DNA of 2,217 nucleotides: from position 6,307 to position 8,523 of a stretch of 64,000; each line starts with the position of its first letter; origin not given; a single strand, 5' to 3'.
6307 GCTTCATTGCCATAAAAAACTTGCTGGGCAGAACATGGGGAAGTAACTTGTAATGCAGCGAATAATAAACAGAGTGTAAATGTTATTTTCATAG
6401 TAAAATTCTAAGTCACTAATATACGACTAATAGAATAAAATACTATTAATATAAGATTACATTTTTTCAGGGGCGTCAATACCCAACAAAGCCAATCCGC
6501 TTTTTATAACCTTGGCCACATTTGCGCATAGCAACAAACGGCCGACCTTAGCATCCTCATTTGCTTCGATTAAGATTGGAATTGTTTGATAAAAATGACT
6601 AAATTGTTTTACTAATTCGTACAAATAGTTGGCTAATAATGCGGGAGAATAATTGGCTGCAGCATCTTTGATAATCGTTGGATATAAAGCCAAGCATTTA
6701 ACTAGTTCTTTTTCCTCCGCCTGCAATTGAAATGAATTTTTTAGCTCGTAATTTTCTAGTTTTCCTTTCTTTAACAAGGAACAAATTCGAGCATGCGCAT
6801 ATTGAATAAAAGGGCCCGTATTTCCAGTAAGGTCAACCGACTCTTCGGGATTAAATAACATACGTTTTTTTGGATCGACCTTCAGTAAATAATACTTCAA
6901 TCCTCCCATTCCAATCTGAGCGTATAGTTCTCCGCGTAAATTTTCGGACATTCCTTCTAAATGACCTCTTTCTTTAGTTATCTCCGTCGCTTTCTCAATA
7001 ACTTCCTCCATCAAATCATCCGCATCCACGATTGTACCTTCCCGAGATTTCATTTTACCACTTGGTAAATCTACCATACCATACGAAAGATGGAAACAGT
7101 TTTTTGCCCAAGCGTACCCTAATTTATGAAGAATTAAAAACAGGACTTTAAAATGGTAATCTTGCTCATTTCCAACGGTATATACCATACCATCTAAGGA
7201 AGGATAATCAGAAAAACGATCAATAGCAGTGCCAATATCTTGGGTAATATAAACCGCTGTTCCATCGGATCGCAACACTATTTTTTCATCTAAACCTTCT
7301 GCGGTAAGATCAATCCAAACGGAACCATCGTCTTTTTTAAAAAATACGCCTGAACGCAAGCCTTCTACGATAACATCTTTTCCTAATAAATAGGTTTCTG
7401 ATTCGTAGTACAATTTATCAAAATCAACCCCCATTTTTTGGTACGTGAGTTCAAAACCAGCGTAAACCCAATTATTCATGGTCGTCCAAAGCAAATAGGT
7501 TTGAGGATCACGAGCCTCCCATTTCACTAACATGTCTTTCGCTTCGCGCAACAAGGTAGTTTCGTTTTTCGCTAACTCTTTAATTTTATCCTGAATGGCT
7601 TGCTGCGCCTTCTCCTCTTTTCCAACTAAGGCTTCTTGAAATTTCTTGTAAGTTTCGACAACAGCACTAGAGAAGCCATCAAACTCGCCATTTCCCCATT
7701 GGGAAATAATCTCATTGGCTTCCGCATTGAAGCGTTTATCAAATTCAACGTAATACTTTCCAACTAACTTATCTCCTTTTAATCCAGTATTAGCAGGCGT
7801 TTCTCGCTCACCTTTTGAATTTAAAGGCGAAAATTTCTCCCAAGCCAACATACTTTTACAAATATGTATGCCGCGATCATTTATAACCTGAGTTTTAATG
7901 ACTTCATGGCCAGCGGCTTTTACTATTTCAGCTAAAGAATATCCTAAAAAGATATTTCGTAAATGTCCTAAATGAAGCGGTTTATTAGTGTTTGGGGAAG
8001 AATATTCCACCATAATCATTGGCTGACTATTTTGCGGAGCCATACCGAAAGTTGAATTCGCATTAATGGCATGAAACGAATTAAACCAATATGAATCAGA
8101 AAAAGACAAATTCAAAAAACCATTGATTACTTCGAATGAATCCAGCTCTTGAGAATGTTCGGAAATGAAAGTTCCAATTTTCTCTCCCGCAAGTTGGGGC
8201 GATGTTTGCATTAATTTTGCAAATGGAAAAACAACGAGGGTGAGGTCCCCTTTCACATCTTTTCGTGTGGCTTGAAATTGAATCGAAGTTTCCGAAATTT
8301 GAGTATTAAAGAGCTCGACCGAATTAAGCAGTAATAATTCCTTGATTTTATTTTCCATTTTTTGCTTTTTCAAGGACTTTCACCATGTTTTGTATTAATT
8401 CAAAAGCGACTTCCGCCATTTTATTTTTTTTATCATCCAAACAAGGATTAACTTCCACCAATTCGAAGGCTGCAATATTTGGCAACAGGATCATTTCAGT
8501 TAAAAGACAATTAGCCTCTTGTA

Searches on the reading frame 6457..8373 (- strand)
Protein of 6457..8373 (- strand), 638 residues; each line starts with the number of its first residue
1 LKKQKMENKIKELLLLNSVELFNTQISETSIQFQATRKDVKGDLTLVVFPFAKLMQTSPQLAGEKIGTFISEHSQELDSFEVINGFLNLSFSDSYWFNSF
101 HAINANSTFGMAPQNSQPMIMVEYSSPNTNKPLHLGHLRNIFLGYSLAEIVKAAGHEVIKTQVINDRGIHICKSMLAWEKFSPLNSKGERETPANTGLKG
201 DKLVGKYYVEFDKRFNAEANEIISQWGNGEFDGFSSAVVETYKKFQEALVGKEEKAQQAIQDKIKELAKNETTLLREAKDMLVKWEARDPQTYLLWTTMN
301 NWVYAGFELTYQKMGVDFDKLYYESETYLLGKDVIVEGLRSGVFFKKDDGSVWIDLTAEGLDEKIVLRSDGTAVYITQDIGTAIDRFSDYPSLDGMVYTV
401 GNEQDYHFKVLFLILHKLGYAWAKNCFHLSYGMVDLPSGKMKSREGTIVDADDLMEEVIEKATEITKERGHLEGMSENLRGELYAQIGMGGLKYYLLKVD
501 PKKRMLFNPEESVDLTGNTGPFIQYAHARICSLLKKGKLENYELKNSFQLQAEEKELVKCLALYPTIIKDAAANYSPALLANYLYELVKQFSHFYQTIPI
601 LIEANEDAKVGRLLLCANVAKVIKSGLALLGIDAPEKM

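Call 61: search_protein_families(library=pfam, proteins=[window:6457-8373:-], max_evalue=0.00001)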
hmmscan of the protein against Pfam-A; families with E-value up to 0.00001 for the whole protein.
window:6457-8373:- (638 aa): 2 families
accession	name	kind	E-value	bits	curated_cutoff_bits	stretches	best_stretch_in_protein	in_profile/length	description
PF00750.26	tRNA-synt_1d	-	2.5e-43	148.8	23.3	2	238-498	77-338/349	tRNA synthetases class I (R), catalytic domain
PF05746.21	DALR_1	-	8e-33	113.4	22.3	1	523-638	1-117/117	DALR anticodon binding domain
